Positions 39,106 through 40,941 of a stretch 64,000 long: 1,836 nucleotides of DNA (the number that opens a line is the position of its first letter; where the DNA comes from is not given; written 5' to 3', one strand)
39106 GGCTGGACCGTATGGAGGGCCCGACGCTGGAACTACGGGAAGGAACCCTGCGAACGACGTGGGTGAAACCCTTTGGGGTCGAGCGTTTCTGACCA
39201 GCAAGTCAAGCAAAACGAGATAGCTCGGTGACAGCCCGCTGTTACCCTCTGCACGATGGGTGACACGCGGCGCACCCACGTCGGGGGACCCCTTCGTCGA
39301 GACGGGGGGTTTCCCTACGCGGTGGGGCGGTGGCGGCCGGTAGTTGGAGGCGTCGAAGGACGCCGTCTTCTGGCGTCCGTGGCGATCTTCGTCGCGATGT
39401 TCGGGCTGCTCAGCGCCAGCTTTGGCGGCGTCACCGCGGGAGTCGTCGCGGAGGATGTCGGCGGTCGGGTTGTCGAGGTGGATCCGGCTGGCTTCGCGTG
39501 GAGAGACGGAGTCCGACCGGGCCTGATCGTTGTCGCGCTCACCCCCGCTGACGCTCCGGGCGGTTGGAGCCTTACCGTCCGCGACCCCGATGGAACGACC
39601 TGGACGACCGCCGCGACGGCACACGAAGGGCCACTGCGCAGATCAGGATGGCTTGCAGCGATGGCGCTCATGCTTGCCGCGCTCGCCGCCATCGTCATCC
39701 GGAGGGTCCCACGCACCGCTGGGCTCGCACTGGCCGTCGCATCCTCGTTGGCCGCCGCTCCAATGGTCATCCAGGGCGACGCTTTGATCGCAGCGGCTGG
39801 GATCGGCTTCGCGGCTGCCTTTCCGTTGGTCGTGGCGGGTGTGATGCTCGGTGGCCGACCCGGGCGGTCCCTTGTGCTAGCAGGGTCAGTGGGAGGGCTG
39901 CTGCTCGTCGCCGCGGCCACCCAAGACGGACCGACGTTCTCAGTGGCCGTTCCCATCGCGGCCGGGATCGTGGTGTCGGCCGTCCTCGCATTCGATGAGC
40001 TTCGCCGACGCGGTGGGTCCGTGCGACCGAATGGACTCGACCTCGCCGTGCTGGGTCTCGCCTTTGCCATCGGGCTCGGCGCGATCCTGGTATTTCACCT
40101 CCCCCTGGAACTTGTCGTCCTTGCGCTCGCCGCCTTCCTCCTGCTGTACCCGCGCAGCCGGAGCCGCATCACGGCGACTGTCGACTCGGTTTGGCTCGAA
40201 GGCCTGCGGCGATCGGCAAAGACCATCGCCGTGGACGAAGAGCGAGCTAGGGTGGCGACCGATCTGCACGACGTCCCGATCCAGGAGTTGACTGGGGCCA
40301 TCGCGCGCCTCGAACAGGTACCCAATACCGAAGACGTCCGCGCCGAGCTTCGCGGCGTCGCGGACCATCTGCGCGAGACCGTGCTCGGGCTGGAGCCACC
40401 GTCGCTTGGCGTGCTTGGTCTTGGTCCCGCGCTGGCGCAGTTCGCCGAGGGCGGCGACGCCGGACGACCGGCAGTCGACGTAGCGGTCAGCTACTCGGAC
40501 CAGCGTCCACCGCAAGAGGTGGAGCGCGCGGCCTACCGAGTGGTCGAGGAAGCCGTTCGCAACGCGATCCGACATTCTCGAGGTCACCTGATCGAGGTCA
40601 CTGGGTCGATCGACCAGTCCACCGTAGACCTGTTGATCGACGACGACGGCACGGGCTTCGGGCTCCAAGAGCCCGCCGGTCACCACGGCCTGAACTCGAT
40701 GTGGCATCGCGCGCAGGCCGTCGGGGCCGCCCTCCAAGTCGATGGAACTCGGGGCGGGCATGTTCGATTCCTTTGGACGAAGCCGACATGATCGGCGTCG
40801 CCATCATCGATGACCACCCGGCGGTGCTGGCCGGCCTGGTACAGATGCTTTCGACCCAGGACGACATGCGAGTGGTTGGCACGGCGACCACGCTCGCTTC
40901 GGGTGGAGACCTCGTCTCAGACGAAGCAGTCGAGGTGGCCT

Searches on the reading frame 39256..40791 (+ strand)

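Call 27: search_protein_families(library=pfam, proteins=[window:39256-40791:+], max_evalue=0.01)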
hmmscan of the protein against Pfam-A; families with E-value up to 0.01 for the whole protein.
window:39256-40791:+ (511 aa): 3 families
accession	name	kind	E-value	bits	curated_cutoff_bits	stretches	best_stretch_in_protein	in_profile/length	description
PF07730.19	HisKA_3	-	0.0001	23.2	24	1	329-375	1-52/68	Histidine kinase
PF02518.31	HATPase_c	-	0.0003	21.6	26.4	1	423-470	3-51/111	Histidine kinase-, DNA gyrase B-, and HSP90-like ATPase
PF13581.12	HATPase_c_2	-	0.0007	20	27.4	1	429-473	35-84/127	Histidine kinase-like ATPase domain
